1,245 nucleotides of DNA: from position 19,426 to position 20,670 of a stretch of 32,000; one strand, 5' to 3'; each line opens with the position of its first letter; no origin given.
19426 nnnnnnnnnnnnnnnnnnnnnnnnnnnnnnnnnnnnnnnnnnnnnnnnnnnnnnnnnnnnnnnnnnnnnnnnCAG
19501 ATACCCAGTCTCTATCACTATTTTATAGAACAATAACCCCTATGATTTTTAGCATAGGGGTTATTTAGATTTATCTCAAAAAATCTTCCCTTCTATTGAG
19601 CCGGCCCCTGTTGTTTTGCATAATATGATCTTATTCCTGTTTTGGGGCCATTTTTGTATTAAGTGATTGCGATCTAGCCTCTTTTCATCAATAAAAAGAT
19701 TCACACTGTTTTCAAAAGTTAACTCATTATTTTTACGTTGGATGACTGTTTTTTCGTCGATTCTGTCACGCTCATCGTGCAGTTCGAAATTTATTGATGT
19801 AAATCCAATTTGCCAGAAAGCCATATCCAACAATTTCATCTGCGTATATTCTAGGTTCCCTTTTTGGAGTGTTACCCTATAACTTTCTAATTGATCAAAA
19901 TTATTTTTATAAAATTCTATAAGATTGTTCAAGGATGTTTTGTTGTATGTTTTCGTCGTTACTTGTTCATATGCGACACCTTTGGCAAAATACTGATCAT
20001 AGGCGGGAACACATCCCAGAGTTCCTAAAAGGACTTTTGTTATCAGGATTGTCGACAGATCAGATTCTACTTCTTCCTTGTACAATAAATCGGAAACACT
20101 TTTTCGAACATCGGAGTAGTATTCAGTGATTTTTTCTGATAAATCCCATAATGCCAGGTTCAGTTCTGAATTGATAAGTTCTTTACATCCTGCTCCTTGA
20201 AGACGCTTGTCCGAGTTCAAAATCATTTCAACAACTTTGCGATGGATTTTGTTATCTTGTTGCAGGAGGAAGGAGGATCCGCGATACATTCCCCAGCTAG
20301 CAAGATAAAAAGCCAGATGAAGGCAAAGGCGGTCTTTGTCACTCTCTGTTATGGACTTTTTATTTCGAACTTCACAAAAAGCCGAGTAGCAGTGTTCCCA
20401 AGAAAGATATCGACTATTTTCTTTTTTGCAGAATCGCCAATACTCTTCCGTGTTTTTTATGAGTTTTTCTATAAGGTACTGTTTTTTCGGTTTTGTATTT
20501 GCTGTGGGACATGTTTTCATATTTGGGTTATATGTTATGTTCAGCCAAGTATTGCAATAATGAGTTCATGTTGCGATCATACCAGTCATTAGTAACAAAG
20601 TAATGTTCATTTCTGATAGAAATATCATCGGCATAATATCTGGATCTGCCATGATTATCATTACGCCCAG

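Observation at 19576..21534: Uncharacterised two-or-three-gene operon next to the R-M system, a candidate novel defence or accessory system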

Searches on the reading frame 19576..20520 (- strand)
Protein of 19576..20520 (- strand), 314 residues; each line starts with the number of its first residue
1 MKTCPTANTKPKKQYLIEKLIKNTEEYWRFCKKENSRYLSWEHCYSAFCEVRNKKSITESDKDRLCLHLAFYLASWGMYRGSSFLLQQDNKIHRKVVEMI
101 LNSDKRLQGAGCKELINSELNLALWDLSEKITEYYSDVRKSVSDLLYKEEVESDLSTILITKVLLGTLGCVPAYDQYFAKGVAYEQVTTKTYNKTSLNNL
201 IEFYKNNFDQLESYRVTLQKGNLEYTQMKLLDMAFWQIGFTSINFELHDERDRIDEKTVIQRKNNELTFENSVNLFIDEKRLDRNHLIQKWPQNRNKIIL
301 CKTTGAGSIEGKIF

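Call 3: search_protein_families(library=pfam, proteins=[window:19576-20520:-], max_evalue=0.1)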
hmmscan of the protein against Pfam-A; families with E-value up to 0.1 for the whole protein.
window:19576-20520:- (314 aa): 0 families

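Call 4: search_protein_families(library=padloc, proteins=[window:19576-20520:-], max_evalue=0.1)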
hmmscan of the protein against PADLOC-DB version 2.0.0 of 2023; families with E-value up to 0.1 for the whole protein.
window:19576-20520:- (314 aa): 0 families

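Call 9: find_homologous_proteins(query=window:19576-20520:-)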
Query window:19576-20520:- (314 aa): 6654 proteins with E <= 0.001 among 7361 candidates; the best 120 are listed.
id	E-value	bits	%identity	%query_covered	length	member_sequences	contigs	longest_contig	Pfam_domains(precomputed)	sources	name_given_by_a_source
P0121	8.4e-195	664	97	97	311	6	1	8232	-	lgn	-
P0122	1.8e-168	578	84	98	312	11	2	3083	-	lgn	-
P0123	1.8e-160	552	83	92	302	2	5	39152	-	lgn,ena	-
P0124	1.3e-159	549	83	92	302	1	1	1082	-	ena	-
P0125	5.8e-157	540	79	96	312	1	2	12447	-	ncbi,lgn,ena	-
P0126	5.5e-134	465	90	75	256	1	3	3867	-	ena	-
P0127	7.1e-123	428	82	74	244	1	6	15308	-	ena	-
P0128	4.0e-114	399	85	67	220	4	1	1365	-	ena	-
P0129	2.6e-62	229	53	66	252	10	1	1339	-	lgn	-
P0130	2.5e-61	226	49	71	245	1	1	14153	-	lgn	-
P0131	2.8e-61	226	50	71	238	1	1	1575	-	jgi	-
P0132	2.0e-60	223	51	71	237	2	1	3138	-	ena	-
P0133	2.1e-60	223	49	73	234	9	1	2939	-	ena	-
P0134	3.4e-60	222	52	67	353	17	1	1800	-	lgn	-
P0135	4.1e-60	222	52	68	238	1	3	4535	-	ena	-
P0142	3.2e-59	219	50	71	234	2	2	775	PF28206.1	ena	-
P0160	8.9e-58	214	51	66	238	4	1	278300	-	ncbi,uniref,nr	ncbi:hypothetical protein HKX40_05220 [Pelistega europaea]|uniref:Uncharacterized protein n=1 Tax=Pe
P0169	2.3e-57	213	50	71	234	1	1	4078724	-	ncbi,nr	ncbi:hypothetical protein QYZ88_007750 [Lachnospiraceae bacterium C1.1]|nr:hypothetical protein [Lac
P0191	1.1e-56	211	51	69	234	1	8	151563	-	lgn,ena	-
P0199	2.1e-56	210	52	66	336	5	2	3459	PF24698.2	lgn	-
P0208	4.1e-56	209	51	68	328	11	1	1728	PF24698.2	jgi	-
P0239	1.3e-55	207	44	74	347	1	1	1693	PF24698.2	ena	-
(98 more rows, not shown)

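Call 10: search_protein_families(library=pfam, proteins=[P0142, P0199, P0208, P0239, P0134], max_evalue=0.1)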
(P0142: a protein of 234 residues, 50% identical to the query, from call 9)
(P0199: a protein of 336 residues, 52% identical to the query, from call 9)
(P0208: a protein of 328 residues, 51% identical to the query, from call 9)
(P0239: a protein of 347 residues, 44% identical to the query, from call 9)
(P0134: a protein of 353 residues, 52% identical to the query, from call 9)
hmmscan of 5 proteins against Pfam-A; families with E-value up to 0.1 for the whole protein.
P0142 (234 aa): 0 families

P0199 (336 aa): 3 families
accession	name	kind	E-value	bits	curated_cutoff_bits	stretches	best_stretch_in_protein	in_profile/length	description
PF24698.1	DUF7662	-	4.8e-12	45.9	26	1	8-81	2-71/72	Domain of unknown function (DUF7662)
PF03190.21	Thioredox_DsbH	-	0.0065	16.9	27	1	198-250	108-160/163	Protein of unknown function, DUF255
PF01601.21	CoV_S2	-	0.0087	15.2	40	0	239-273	104-134/521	Coronavirus spike glycoprotein S2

P0208 (328 aa): 1 family
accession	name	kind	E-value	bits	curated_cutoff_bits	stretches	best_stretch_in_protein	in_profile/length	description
PF24698.1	DUF7662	-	1.2e-13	51.1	26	1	8-80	3-71/72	Domain of unknown function (DUF7662)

P0239 (347 aa): 1 family
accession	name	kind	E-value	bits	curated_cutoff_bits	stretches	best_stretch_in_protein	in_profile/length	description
PF24698.1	DUF7662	-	1.3e-08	34.9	26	1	12-77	6-67/72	Domain of unknown function (DUF7662)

P0134 (353 aa): 0 families

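Call 11: search_protein_families(library=ncbifam, proteins=[window:19576-20520:-], max_evalue=0.1)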
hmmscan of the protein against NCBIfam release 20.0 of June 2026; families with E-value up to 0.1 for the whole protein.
window:19576-20520:- (314 aa): 0 families

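Call 12: search_protein_families(library=phrogs, proteins=[window:19576-20520:-], max_evalue=0.1)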
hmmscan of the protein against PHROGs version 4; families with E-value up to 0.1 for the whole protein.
window:19576-20520:- (314 aa): 1 family
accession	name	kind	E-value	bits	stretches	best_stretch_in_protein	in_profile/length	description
phrog_4840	-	unknown function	0.0087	16.3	1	201-236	144-179/279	-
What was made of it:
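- Checked: Pfam, NCBIfam, PHROGs and PADLOC gave no hit for any of the three ORFs or for the repaired protein (calls 3, 4, 10-12).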

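Call 13: list_cluster_members(proteins=[window:19576-20520:-, window:20528-21172:-, window:21226-21534:-, window:19183-19497:+, window:5244-7250:-, window:10527-12452:-, window:2768-4333:+, window:24499-26037:+, window:15824-17080:+, window:17152-18021:-])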
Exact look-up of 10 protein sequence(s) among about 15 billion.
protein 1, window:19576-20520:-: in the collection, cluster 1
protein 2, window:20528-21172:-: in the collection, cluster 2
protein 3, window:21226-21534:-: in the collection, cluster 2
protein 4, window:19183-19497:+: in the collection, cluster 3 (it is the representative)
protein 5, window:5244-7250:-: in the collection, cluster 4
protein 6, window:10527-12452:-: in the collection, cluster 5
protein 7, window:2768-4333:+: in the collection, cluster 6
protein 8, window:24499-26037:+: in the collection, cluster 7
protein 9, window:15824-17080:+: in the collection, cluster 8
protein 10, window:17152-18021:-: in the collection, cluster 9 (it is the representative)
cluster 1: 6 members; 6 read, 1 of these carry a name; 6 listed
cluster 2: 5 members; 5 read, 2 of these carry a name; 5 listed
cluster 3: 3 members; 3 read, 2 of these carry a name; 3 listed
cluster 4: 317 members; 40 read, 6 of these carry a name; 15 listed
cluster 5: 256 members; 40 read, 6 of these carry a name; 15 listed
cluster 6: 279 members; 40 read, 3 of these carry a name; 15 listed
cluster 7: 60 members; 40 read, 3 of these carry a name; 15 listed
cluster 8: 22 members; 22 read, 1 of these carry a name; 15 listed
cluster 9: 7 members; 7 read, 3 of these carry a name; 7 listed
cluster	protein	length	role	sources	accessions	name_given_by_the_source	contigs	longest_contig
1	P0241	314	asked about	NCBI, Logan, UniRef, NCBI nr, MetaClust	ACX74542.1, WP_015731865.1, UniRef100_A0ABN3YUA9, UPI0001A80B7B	hypothetical protein Fisuc_0935 [Fibrobacter succinogenes subsp. succinogenes S85] | Uncharacterized protein n=1 Tax=Fibrobacter succinogenes (strain ATCC 19169 / S85) ... | hypothetical protein [Fibrobacter succinogenes]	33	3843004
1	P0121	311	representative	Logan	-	-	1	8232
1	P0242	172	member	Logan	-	-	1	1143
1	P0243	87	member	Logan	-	-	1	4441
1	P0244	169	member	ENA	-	-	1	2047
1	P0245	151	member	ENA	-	-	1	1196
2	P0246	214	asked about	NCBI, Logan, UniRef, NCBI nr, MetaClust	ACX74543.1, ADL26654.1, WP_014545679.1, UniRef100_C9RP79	hypothetical protein FSU_1384 [Fibrobacter succinogenes subsp. succinogenes S85] | Uncharacterized protein n=1 Tax=Fibrobacter succinogenes (strain ATCC 19169 / S85) ... | hypothetical protein [Fibrobacter succinogenes]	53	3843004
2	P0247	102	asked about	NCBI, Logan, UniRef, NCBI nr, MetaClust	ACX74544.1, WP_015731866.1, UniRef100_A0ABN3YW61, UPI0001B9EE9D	hypothetical protein Fisuc_0937 [Fibrobacter succinogenes subsp. succinogenes S85] | Uncharacterized protein n=1 Tax=Fibrobacter succinogenes (strain ATCC 19169 / S85) ... | hypothetical protein [Fibrobacter succinogenes]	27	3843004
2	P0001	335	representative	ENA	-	-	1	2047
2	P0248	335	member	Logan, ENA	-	-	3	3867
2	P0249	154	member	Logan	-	-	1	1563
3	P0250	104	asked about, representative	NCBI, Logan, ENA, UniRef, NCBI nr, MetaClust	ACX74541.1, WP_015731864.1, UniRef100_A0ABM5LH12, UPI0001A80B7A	hypothetical protein Fisuc_0934 [Fibrobacter succinogenes subsp. succinogenes S85] | Uncharacterized protein n=1 Tax=Fibrobacter succinogenes (strain ATCC 19169 / S85) ... | hypothetical protein [Fibrobacter succinogenes]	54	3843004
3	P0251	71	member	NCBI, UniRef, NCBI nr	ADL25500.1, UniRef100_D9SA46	hypothetical protein FSU_1382 [Fibrobacter succinogenes subsp. succinogenes S85] | Uncharacterized protein n=1 Tax=Fibrobacter succinogenes (strain ATCC 19169 / S85) ...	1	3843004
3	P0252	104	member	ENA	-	-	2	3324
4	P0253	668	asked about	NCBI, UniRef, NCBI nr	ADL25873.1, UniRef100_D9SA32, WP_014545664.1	oxidoreductase, Gfo/Idh/MocA family [Fibrobacter succinogenes subsp. succinogenes S85] | Oxidoreductase, Gfo/Idh/MocA family n=1 Tax=Fibrobacter succinogenes (strain ATCC 19169 / ... | Gfo/Idh/MocA family oxidoreductase [Fibrobacter succinogenes]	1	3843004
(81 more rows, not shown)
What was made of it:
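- Checked: The fragments also occur on 53 and 27 assembled contigs (call 13).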

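Call 20: search_solved_structures(query=A2, max_evalue=10, show_alignments=2)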
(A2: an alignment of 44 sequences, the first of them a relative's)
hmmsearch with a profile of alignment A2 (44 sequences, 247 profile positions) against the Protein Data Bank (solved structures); distinct sequences matched with E-value up to 10: 0.

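Call 27: predict_structure(alignment_id=A2)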
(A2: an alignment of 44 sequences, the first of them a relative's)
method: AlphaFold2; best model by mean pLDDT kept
length: 314 residues; sequences in the alignment: 44
mean_pLDDT: 84.0   pTM: 0.83
mean pLDDT of the five models: 84.0, 83.3, 82.9, 81.6, 81.4
residues with pLDDT >= 90: 170; 70-90: 87; 50-70: 40; < 50: 17
segments of 3 or more residues with pLDDT < 50: 82-85, 306-314
pLDDT, mean of each block of 10 residues (from residue 1): 52 87 91 82 97 97 96 79 55 95 98 96 98 92 82 82 98 94 95 96 97 95 95 95 77 68 59 77 79 63 57 34
secondary structure, 60 per line:
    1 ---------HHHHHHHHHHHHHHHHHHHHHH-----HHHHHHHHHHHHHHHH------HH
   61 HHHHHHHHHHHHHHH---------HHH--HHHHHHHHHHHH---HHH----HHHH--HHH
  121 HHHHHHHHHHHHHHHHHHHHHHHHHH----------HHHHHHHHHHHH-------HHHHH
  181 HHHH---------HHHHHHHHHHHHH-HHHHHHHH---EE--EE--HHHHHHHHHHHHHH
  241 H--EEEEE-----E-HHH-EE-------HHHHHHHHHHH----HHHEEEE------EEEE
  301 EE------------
elements in order: H10-31 H37-52 H59-75 H90-101 H112-115 H118-146 H157-168 H176-184 H194-206 H208-215 H227-241 E244-248 H269-279 E287-290 E297-302

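Call 31: fold_search(model_id=the predicted structure, library=pdb)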
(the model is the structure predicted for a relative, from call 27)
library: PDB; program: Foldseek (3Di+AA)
matches with E <= 10: 295; with E <= 0.001: 0
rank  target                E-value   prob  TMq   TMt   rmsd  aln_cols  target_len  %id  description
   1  6z0c_B                3.4e-01  0.16  0.15  0.21  21.8       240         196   13  Structure of in silico modelled artificial Maquette-3 protein (released 2021-03-17)
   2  1w2y_B                5.3e-01  0.07  0.12  0.16  18.2       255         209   10  The crystal structure of a complex of Campylobacter jejuni dUTPase with substrate analogue dUpNHp (released 2004-09-16)
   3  7zjr                  5.5e-01  0.11  0.13  0.15  17.6       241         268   10  X-ray structure of the periplasmic region of PilJ from P. aeruginosa (released 2022-04-27)
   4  5vju                  6.1e-01  0.12  0.13  0.20  22.3       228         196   11  De Novo Photosynthetic Reaction Center Protein Variant Equipped with His-Tyr H-bond, Heme B, and Cd(II) ions (released 2018-04-25)
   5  4qtn_A                9.1e-01  0.11  0.19  0.22  13.3       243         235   12  Crystal structure of the Vitamin B3 transporter PnuC (released 2014-10-08)
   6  1pu7_A                9.5e-01  0.15  0.22  0.29  14.7       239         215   12  Crystal structure of H.pylori 3-methyladenine DNA glycosylase (MagIII) bound to 3,9-dimethyladenine (released 2003-10-07)
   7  2qgs_B                9.5e-01  0.07  0.13  0.17  20.4       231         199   12  Crystal structure of SE1688 protein from Staphylococcus epidermidis. Northeast Structural Genomics Consortium target S (released 2007-07-17)
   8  7n7p_A                1.0e+00  0.06  0.12  0.12  18.6       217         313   11  Cryo-EM structure of human TMEM120A (released 2021-09-01)
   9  1ez3_B                1.2e+00  0.13  0.13  0.29  18.9       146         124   13  CRYSTAL STRUCTURE OF THE NEURONAL T-SNARE SYNTAXIN-1A (released 2000-06-07)
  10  6oet_A                1.2e+00  0.07  0.16  0.11  17.7       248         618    8  Cryo-EM structure of mouse RAG1/2 STC complex (released 2020-01-22)
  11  9f1v                  1.2e+00  0.06  0.13  0.17  16.6       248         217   13  Crystal structure of Borrelia burgdorferi CspZ-YA (released 2025-04-16)
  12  9f7i_A                1.3e+00  0.06  0.14  0.19  15.8       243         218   10  Crystal structure of Borrelia burgdorferi B31 CspZ in complex with human FH SCR6-7 (released 2024-12-25)
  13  6bwj_B                1.3e+00  0.05  0.14  0.09  21.4       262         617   12  Crystal structure of the TRPV2 ion channel in complex with RTx (released 2018-05-02)
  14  6pl5_A                1.3e+00  0.04  0.13  0.13  16.8       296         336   11  Structural coordination of polymerization and crosslinking by a peptidoglycan synthase complex (released 2020-03-18)
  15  9f21                  1.4e+00  0.06  0.13  0.17  16.4       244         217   11  Crystal structure of Borrelia burgdorferi CspZ-YACS (released 2025-04-16)
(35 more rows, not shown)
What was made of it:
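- On HEPN RNases (B): The best HEPN Foldseek hit has E = 2.1 (call 31).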

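Call 32: find_related_loci(query=A2, collection=metagenome_contigs, flank=10000)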
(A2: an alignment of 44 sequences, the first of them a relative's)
Query A2 (314 aa) in metagenome_contigs; peptide patterns used: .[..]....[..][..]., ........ (x = any residue, [..] = any of these).
600 stretches matched a pattern (row limit reached: there are more); 594 encode a relative of the query (tblastn E <= 1e-3); the best 80 are kept; 80 distinct loci.
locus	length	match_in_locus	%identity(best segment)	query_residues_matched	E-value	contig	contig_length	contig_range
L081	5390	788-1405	52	32-242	8e-64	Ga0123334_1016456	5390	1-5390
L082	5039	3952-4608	47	17-240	4e-61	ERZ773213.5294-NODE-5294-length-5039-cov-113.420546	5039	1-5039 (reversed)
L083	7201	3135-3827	45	5-240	9e-61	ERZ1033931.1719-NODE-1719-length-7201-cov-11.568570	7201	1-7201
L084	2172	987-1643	46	17-240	9e-62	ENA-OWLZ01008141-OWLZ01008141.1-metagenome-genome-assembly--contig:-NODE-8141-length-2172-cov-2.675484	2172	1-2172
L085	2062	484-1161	46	10-240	5e-62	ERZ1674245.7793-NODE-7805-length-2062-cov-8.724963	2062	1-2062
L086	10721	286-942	46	17-240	2e-60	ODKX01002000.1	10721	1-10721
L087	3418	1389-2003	51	34-245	1e-60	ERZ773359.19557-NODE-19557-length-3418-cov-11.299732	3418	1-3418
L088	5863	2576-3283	45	8-257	2e-60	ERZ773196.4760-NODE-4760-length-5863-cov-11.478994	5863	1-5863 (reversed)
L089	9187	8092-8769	48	12-240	6e-60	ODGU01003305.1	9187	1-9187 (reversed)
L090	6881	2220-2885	46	17-243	6e-60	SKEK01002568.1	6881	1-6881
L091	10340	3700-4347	50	20-240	5e-60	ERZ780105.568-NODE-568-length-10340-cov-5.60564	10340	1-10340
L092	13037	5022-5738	44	5-257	6e-60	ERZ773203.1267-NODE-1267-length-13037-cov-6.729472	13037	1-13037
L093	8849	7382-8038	46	17-240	7e-60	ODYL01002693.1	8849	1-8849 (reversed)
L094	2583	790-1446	47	17-240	2e-60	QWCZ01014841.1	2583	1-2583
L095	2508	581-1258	46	10-240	6e-60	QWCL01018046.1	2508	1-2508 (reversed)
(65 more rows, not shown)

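Call 33: find_related_loci(query=A2, collection=viral_contigs, flank=10000)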
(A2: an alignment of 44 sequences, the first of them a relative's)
Query A2 (314 aa) in viral_contigs; peptide patterns used: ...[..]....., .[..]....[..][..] (x = any residue, [..] = any of these).
80 stretches matched a pattern; 66 encode a relative of the query (tblastn E <= 1e-3); 66 distinct loci.
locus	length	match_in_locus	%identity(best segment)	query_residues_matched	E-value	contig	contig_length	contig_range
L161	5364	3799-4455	50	17-240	2e-59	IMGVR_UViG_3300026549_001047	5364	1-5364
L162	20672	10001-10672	49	17-244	2e-59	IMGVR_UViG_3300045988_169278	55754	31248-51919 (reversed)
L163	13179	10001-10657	46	17-240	2e-58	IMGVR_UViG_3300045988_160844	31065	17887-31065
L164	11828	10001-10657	45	17-240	5e-57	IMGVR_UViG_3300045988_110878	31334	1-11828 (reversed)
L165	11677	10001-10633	49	24-240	4e-57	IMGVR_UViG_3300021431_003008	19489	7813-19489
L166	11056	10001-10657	45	17-240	2e-56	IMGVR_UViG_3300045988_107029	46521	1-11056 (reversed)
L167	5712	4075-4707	47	24-240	2e-56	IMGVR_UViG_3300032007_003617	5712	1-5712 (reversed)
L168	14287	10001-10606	49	35-242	2e-55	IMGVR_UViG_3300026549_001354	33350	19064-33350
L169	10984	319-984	40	17-244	3e-52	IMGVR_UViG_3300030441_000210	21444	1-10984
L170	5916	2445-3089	39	24-244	3e-42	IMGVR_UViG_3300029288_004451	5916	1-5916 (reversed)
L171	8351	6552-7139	42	35-240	5e-42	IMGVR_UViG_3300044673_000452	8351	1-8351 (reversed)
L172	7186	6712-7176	52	34-182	2e-41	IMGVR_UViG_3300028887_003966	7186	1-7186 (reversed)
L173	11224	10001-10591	43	35-242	5e-41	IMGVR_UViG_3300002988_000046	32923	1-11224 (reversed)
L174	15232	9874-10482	40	35-242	1e-38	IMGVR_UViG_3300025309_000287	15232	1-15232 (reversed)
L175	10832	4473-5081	40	35-242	1e-38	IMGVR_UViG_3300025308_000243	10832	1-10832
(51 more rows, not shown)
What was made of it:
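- B occurs in 66 IMG/VR contigs, so a role serving a mobile element is possible (call 33). B was found in 66 IMG/VR contigs, often within 1-2 kb of the contig end (call 33).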

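Call 35: find_encoding_contigs(protein=P0123, flank=8000, max_places=4)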
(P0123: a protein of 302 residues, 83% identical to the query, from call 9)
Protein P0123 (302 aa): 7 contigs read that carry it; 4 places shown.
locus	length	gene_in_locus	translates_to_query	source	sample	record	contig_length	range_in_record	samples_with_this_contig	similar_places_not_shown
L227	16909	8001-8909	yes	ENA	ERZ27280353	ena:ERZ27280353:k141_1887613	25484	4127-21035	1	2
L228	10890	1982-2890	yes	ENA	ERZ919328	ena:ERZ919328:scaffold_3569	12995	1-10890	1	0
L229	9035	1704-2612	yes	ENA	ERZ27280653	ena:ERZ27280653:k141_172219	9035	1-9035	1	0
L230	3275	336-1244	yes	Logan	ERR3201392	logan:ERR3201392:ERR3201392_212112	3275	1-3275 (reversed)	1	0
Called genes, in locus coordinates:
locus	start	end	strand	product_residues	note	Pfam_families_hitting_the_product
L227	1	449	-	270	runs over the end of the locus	PF00005:ABC_tran, PF02463:SMC_N (weak), PF13304:AAA_21 (faint)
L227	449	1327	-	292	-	PF02405:MlaE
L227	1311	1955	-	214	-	PF03193:RsgA_GTPase (weak), PF01926:MMR_HSR1, PF02421:FeoB_N, PF00350:Dynamin_N (faint), PF00009:GTP_EFTU (weak)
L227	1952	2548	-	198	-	PF21176:RecR_HhH, PF02132:RecR_ZnF, PF13662:Toprim_4, PF21175:RecR_C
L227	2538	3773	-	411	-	PF00563:EAL, PF08668:HDOD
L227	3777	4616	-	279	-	PF01634:HisG, PF08029:HisG_C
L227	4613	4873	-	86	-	PF01503:PRA-PH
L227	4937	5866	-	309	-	PF00126:HTH_1, PF03466:LysR_substrate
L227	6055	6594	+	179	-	PF06821:Ser_hydrolase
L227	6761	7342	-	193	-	PF13470:PIN_3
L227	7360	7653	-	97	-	PF04221:RelB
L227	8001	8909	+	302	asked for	-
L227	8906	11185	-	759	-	PF09823:DUF2357, PF04411:PDDEXK_7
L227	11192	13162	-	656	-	-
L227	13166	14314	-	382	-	PF00145:DNA_methylase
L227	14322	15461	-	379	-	PF00145:DNA_methylase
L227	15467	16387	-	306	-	PF14338:Mrr_N, PF04471:Mrr_cat, PF13156:Mrr_cat_2, PF22722:NA-iREase1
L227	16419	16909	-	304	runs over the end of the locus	-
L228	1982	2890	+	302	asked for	-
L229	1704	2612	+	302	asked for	-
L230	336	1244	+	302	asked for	-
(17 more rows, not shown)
